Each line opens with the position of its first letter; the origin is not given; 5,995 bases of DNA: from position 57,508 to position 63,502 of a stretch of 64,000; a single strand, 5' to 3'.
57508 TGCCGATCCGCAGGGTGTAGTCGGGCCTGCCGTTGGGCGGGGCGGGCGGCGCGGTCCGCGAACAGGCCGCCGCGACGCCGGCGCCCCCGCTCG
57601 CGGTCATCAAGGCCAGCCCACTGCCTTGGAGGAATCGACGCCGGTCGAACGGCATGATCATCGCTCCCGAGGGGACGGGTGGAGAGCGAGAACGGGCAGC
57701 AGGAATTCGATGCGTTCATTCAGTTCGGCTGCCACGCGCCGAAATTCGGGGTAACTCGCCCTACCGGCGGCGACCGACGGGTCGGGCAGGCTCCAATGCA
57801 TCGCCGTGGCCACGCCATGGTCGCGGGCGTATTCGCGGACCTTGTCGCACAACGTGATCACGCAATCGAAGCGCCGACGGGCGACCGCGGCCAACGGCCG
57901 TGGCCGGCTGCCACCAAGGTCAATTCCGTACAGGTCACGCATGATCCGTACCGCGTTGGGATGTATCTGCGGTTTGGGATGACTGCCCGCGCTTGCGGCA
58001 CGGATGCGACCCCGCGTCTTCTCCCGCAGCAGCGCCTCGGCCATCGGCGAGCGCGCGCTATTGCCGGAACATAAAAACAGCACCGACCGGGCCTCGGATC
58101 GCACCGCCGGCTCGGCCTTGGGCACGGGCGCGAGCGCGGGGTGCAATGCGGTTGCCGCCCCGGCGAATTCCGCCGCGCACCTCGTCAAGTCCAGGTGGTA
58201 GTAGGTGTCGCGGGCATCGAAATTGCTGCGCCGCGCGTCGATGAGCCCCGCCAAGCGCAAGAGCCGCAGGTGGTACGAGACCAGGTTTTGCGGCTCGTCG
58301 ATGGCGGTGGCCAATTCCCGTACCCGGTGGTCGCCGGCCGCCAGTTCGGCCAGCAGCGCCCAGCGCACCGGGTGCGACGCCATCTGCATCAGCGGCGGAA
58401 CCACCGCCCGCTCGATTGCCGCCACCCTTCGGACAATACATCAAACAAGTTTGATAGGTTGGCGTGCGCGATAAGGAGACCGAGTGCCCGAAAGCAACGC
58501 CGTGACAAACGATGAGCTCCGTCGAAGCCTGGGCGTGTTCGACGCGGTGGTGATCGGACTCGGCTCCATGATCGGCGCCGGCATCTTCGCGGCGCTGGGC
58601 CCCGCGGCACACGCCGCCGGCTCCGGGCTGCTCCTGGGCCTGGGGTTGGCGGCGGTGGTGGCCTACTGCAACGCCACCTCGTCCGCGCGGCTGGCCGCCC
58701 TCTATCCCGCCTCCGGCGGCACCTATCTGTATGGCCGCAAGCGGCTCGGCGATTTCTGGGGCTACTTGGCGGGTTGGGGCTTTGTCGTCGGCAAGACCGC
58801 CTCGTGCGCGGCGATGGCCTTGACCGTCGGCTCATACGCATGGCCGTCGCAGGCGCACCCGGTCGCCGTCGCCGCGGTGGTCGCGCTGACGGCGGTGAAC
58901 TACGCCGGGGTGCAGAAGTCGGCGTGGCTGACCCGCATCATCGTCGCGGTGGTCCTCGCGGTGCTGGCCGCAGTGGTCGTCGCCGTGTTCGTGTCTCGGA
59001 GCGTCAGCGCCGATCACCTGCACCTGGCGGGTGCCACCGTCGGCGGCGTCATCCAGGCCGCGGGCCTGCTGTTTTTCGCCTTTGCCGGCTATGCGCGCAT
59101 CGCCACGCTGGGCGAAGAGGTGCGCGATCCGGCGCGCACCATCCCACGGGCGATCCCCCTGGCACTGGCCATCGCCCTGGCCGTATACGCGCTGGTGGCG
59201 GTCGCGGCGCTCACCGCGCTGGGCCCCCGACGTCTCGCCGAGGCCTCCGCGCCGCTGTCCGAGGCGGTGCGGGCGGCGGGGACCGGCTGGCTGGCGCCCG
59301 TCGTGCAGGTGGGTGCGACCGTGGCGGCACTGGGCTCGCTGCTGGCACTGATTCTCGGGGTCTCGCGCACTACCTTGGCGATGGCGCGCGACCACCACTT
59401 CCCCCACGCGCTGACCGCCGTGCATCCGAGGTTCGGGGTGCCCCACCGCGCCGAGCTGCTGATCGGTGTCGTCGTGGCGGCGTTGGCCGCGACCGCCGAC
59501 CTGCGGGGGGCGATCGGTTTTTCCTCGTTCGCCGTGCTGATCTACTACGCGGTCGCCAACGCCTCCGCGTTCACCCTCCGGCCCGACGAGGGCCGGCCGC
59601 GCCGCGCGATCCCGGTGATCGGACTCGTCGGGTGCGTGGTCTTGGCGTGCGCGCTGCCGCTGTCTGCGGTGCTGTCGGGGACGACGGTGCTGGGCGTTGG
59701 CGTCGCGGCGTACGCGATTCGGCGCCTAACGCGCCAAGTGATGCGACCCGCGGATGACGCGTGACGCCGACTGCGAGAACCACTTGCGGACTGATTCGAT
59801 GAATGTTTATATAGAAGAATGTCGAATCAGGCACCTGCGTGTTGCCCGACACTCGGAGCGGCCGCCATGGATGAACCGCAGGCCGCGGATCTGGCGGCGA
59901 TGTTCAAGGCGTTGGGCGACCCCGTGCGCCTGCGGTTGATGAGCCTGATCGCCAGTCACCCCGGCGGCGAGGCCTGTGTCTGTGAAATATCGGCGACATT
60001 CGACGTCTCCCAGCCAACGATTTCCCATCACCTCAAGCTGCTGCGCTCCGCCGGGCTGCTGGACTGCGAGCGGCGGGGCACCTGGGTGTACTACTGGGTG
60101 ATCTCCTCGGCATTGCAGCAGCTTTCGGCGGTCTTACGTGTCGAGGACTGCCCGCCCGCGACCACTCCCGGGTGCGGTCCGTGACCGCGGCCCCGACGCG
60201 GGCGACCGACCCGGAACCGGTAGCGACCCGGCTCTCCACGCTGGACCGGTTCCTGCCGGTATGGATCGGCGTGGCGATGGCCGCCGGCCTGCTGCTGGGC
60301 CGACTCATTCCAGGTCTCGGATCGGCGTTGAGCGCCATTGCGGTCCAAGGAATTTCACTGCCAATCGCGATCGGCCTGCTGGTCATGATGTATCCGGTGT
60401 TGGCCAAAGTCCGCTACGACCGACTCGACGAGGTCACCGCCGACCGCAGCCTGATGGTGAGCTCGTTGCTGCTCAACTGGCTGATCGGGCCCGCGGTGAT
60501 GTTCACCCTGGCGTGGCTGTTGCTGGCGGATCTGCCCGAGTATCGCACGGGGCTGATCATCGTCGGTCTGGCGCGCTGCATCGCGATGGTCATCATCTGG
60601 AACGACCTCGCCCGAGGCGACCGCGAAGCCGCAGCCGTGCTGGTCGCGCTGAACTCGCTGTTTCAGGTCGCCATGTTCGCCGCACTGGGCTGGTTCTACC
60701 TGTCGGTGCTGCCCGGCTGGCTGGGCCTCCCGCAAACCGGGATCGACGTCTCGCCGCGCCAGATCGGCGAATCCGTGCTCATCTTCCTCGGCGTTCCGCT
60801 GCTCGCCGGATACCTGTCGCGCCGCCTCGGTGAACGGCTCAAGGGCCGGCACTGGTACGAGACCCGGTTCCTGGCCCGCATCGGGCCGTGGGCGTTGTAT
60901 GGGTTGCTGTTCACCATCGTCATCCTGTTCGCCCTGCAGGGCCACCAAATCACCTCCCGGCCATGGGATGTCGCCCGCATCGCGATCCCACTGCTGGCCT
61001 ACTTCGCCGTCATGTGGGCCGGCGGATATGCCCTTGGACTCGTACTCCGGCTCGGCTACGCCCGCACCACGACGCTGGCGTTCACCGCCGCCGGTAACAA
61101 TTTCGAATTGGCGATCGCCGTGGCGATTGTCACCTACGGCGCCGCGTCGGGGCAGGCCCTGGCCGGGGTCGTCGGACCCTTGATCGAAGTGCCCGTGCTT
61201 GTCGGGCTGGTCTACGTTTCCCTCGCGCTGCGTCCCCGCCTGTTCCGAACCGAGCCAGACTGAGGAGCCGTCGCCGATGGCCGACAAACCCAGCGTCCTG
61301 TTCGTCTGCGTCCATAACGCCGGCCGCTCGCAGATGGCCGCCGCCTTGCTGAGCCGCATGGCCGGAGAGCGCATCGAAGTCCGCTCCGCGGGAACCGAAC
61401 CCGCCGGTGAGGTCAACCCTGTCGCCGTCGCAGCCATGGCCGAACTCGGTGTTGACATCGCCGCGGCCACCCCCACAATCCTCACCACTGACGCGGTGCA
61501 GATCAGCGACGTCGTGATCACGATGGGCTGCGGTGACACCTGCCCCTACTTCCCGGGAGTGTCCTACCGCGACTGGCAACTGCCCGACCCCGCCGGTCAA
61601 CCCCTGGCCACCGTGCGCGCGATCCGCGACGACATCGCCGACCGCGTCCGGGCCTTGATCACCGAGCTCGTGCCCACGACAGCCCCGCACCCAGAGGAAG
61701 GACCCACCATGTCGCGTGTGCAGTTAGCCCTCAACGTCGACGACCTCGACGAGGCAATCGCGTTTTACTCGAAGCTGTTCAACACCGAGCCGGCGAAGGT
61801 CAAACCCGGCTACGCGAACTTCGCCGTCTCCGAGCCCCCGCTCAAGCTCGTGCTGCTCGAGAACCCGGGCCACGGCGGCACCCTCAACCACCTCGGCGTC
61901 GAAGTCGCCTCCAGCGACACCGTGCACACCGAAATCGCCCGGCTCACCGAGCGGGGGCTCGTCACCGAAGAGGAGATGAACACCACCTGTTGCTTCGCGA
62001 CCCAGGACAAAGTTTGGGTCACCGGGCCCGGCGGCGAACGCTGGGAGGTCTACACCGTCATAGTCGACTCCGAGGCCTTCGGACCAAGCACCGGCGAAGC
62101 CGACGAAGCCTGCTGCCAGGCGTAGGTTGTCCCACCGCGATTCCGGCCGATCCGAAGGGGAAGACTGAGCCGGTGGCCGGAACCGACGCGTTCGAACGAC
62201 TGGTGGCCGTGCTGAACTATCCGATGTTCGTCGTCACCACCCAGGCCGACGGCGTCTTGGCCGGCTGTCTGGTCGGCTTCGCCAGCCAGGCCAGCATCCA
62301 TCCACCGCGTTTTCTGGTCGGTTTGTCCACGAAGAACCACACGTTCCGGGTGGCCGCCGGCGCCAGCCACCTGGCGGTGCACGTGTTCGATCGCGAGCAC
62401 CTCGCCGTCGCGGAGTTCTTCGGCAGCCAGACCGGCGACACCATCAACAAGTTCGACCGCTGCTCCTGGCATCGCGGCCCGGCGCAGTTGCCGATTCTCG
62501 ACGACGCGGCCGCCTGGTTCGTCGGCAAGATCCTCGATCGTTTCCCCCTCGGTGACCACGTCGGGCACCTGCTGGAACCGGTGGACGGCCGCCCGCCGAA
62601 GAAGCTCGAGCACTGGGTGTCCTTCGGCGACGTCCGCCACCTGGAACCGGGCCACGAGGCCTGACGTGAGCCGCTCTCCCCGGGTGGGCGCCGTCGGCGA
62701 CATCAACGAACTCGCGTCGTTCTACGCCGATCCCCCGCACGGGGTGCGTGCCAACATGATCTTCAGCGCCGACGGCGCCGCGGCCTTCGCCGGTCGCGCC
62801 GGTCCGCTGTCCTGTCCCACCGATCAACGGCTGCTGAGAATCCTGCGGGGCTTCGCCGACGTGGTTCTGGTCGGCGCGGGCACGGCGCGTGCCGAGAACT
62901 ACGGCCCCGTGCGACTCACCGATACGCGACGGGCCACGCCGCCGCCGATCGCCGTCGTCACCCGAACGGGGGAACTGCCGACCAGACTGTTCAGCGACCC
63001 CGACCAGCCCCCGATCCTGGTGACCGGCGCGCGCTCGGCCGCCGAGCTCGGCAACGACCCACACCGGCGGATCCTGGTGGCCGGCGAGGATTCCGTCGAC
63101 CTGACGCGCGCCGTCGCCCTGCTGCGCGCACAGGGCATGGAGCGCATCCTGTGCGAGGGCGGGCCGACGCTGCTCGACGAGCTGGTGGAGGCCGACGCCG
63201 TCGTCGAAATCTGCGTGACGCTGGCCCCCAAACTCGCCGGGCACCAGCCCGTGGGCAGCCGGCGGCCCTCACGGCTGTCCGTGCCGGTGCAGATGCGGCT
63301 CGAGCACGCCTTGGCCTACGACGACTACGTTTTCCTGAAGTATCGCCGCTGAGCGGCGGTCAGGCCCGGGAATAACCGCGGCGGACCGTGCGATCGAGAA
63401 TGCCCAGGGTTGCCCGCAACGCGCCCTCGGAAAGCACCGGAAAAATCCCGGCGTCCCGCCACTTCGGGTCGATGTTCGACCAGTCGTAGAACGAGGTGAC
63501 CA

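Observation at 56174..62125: Extended arsenic locus with an oxidase arm and a permease arm beyond arsR-acr3-arsC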

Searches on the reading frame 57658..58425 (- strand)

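Call 3: search_protein_families(library=pfam, proteins=[window:57658-58425:-], max_evalue=0.001)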
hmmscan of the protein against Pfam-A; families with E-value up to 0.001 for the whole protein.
window:57658-58425:- (255 aa): 3 families
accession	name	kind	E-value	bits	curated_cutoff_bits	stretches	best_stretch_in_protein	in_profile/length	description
PF01451.26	LMWPc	-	3.8e-18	66.5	23.2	1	115-242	1-143/144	Low molecular weight phosphotyrosine protein phosphatase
PF12840.13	HTH_20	-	2.1e-07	31.3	27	1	17-63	2-49/51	Helix-turn-helix domain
PF01022.26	HTH_5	-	1.2e-05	25.5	22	1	19-63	2-46/47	Bacterial regulatory protein, arsR family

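Call 4: search_protein_families(library=ncbifam, proteins=[window:57658-58425:-], max_evalue=0.001)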
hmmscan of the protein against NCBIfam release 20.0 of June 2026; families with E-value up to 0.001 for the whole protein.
window:57658-58425:- (255 aa): 9 families
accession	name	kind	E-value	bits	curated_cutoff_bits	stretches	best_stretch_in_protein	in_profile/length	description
TIGR02689.1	ars_reduc_gluta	equivalog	3.8e-14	53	157.6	1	114-242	2-125/126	arsenate reductase, glutathione/glutaredoxin type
TIGR02691.1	arsC_pI258_fam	equivalog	5.7e-14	52.5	174.3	1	115-240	1-127/129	arsenate reductase (thioredoxin)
NF033788.1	HTH_metalloreg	subfamily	4e-13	49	55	1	13-82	5-72/77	metalloregulator ArsR/SmtB family transcription factor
NF010053.0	PRK13530.1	subfamily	5.3e-13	49.5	215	1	113-240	4-126/133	arsenate reductase (thioredoxin)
NF040642.1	sulf_sens_BigR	equivalog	1.2e-07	31.7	155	1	9-84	10-82/95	sulfite-sensing transcriptional repressor BigR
NF008486.0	PRK11391.1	equivalog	2.8e-06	27.9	247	1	113-192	7-86/148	phosphotyrosine-protein phosphatase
NF033789.1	repress_SdpR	subfamily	6.8e-06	25.9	100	1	16-81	5-67/79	autorepressor SdpR family transcription factor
NF053755.1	MsvR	equivalog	9.4e-05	22.2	220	1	16-79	10-73/236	transcriptional factor MsvR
NF041413.1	ArsR_Rv2640c_fam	equivalog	0.00077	19.8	155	0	18-69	41-95/118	Rv2640c family ArsR-like transcriptional regulator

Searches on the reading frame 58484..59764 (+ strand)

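Call 3: search_protein_families(library=pfam, proteins=[window:58484-59764:+], max_evalue=0.001)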
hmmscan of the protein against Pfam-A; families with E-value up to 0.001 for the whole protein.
window:58484-59764:+ (426 aa): 2 families
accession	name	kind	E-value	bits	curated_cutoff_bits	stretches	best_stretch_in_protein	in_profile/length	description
PF13520.12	AA_permease_2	-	1.5e-40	139.9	27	1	16-397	1-404/427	Amino acid permease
PF00324.27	AA_permease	-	6.3e-38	131.1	24.6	1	21-382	2-401/470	Amino acid permease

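Call 4: search_protein_families(library=ncbifam, proteins=[window:58484-59764:+], max_evalue=0.001)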
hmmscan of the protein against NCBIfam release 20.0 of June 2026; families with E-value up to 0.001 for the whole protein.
window:58484-59764:+ (426 aa): 29 families (the best 25 are shown)
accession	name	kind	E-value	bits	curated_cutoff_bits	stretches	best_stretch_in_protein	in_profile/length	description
TIGR00909.1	2A0306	subfamily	5.1e-62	210.2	556.8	1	12-402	1-413/429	amino acid transporter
NF053761.1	BrChAATpBcaP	equivalog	2.2e-51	175.4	690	2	128-411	159-449/460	branched-chain amino acid transporter BcaP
TIGR00906.1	2A0303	subfamily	7.9e-42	143.4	681.7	2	123-366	164-427/602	cationic amino acid transport permease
TIGR00911.1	2A0308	subfamily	1.2e-31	109.7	701.8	1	4-371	36-422/505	L-type amino acid transporter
TIGR00908.1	2A0305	equivalog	6.7e-31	107.6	381.75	1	10-410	3-419/442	ethanolamine permease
TIGR00905.1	2A0302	subfamily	2.5e-25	89.2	409.05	1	13-418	6-440/473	basic amino acid/polyamine antiporter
NF008466.1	PRK11357.1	equivalog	1.3e-24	87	800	1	9-395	3-407/446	fructoselysine/psicoselysine transporter FrlA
NF008245.0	PRK11021.1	equivalog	2.2e-20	73.1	284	1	11-397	3-395/419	L-methionine/branched-chain amino acid transporter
NF007929.0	PRK10644.1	equivalog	3.5e-17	62.3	574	1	15-333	9-336/445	arginine/agmatine antiporter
TIGR03810.1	arg_ornith_anti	equivalog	1e-15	57.4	591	1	16-386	5-400/468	arginine-ornithine antiporter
TIGR03428.1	ureacarb_perm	hypoth_equivalog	2.8e-15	56.1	740.45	1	10-337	9-366/475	permease, urea carboxylase system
NF007602.0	PRK10249.1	equivalog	9.9e-15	54.4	851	1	9-336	16-357/458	phenylalanine transporter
NF007876.0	PRK10580.1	equivalog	1.6e-14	53.6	736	1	9-329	4-340/457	proline-specific permease ProY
NF007594.0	PRK10238.1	equivalog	9.6e-13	47.8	848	1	9-339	7-350/456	aromatic amino acid transporter AroP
NF007754.0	PRK10435.1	equivalog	2e-12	46.9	585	1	15-336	6-335/443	cadaverine/lysine antiporter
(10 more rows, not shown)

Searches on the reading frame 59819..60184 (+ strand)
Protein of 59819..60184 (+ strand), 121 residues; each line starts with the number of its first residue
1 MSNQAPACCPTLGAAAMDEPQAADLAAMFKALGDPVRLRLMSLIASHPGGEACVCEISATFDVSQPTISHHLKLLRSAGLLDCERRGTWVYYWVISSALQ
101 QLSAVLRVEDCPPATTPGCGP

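Call 3: search_protein_families(library=pfam, proteins=[window:59819-60184:+], max_evalue=0.001)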
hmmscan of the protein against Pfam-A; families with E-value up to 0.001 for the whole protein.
window:59819-60184:+ (121 aa): 3 families
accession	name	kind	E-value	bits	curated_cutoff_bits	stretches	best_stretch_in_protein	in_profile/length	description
PF01022.26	HTH_5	-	4.1e-16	59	22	1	34-81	1-45/47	Bacterial regulatory protein, arsR family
PF12840.13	HTH_20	-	4.8e-12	46.1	27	1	32-83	1-50/51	Helix-turn-helix domain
PF12802.13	MarR_2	-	0.00037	21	27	1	37-82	7-51/61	MarR family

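Call 4: search_protein_families(library=ncbifam, proteins=[window:59819-60184:+], max_evalue=0.001)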
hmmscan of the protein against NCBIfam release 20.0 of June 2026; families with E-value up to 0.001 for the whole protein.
window:59819-60184:+ (121 aa): 11 families
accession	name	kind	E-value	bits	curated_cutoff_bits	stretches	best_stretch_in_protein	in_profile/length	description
NF041413.1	ArsR_Rv2640c_fam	equivalog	6.1e-29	100.8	155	1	4-111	11-118/118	Rv2640c family ArsR-like transcriptional regulator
NF033788.1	HTH_metalloreg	subfamily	7.4e-27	93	55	1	26-102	2-76/77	metalloregulator ArsR/SmtB family transcription factor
NF033789.1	repress_SdpR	subfamily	1.1e-17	63.7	100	1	28-104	1-74/79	autorepressor SdpR family transcription factor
NF007528.0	PRK10141.1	subfamily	1.8e-15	56.8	97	1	27-94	8-73/117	metalloregulator ArsR/SmtB family transcription factor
NF045707.1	Dbac_1936_reg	equivalog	3.7e-13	49.3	115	1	24-98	6-77/99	ArsR/SmtB-type metalloregulator TsoR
NF040642.1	sulf_sens_BigR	equivalog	2.3e-11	43.6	155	1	20-104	5-86/95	sulfite-sensing transcriptional repressor BigR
NF047906.1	CdPbTransRegCmtR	equivalog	3.6e-07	30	150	1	22-101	8-84/104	Cd(II)/Pb(II)-sensing metalloregulatory transcriptional regulator CmtR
TIGR01884.1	cas_HTH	subfamily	7.4e-05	22.2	60.2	1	44-88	151-194/202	CRISPR-associated CARF protein Csa3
NF052532.1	TransRegPagRBaca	equivalog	7.9e-05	22.7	170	1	25-100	17-89/99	transcriptional repressor PagR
NF053755.1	MsvR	equivalog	0.00047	19.9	220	1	29-84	7-59/236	transcriptional factor MsvR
NF053602.1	Phr_regulator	exception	0.00086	18.9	320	1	26-82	3-56/191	heat shock transcription regulator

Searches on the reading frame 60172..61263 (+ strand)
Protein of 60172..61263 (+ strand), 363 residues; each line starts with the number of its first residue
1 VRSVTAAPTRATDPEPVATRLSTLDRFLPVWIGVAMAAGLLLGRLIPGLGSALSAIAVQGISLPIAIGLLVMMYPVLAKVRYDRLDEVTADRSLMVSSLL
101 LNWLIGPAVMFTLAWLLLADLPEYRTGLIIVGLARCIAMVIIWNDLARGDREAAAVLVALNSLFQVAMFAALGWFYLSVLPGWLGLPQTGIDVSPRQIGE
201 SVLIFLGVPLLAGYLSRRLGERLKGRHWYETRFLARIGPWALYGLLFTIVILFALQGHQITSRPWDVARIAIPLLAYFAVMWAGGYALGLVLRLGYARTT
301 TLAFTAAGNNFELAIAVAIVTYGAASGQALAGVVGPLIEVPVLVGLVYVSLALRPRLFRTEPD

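Call 3: search_protein_families(library=pfam, proteins=[window:60172-61263:+], max_evalue=0.001)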
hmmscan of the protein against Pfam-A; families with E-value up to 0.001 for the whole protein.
window:60172-61263:+ (363 aa): 1 family
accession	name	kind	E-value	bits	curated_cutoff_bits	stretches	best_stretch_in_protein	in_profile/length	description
PF01758.21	SBF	-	1.5e-56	191.5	24.3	1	66-262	1-190/191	Sodium Bile acid symporter family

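Call 4: search_protein_families(library=ncbifam, proteins=[window:60172-61263:+], max_evalue=0.001)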
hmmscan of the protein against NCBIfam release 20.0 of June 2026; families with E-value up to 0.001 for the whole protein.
window:60172-61263:+ (363 aa): 1 family
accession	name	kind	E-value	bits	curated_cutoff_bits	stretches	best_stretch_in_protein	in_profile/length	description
TIGR00832.1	acr3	equivalog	2.2e-131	438.1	282.8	1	21-349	1-326/327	ACR3 family arsenite efflux transporter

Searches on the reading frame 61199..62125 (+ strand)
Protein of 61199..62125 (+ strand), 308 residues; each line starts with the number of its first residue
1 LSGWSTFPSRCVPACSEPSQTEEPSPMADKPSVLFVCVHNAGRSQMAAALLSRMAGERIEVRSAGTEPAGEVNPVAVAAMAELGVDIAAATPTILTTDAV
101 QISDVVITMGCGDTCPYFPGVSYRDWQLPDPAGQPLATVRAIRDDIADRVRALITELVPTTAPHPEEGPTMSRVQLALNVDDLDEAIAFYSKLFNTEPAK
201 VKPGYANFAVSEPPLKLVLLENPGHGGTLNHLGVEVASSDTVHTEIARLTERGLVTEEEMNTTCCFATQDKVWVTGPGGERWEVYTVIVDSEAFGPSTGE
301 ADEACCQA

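Call 3: search_protein_families(library=pfam, proteins=[window:61199-62125:+], max_evalue=0.001)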
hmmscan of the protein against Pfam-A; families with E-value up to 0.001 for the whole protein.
window:61199-62125:+ (308 aa): 2 families
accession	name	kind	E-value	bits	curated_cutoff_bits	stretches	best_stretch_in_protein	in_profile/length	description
PF01451.26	LMWPc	-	9.6e-19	68.4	23.2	1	33-153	1-143/144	Low molecular weight phosphotyrosine protein phosphatase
PF00903.31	Glyoxalase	-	2.6e-14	54.1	20.6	1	175-284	4-121/121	Glyoxalase/Bleomycin resistance protein/Dioxygenase superfamily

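Call 4: search_protein_families(library=ncbifam, proteins=[window:61199-62125:+], max_evalue=0.001)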
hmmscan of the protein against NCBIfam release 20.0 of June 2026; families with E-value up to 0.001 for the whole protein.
window:61199-62125:+ (308 aa): 4 families
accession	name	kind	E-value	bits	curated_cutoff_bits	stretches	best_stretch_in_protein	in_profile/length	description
NF041414.1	ArsI_CadI_VOC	equivalog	4.2e-63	211.4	116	1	173-306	1-135/147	ArsI/CadI family heavy metal resistance metalloenzyme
NF010053.0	PRK13530.1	subfamily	3.1e-24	85.8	215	1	29-153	2-128/133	arsenate reductase (thioredoxin)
TIGR02689.1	ars_reduc_gluta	equivalog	8.3e-23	81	157.6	1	33-154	3-126/126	arsenate reductase, glutathione/glutaredoxin type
TIGR02691.1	arsC_pI258_fam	equivalog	9.9e-22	77.6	174.3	1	33-152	1-128/129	arsenate reductase (thioredoxin)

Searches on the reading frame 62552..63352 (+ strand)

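Call 3: search_protein_families(library=pfam, proteins=[window:62552-63352:+], max_evalue=0.001)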
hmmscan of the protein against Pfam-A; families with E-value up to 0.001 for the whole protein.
window:62552-63352:+ (266 aa): 1 family
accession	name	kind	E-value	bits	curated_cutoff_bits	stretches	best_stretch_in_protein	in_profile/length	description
PF01872.23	RibD_C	-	2.3e-26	93.3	24.1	1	65-258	3-193/197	RibD C-terminal domain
